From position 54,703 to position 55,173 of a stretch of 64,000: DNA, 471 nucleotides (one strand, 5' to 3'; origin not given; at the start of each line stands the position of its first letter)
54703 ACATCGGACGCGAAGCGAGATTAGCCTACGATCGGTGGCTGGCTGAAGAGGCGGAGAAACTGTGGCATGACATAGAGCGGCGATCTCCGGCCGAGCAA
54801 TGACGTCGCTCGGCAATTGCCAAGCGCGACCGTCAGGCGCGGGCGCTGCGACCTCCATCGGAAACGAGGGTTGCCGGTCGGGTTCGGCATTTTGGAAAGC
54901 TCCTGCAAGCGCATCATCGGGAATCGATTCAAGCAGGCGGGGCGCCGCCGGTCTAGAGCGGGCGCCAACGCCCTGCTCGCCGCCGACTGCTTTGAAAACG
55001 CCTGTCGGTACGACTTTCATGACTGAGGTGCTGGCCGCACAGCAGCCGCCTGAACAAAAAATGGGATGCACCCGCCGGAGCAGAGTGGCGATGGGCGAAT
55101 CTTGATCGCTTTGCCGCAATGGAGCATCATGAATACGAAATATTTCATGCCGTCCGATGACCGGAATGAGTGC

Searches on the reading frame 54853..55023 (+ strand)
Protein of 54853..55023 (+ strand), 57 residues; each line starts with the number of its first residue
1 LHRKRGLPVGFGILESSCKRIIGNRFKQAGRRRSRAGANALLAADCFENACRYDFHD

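Call 20: search_dna_similar(query=window:54853-55023:+, collection=plasmids, mode=protein, max_evalue=0.001, max_rows=15)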
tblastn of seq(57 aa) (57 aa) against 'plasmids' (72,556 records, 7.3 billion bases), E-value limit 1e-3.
No match.
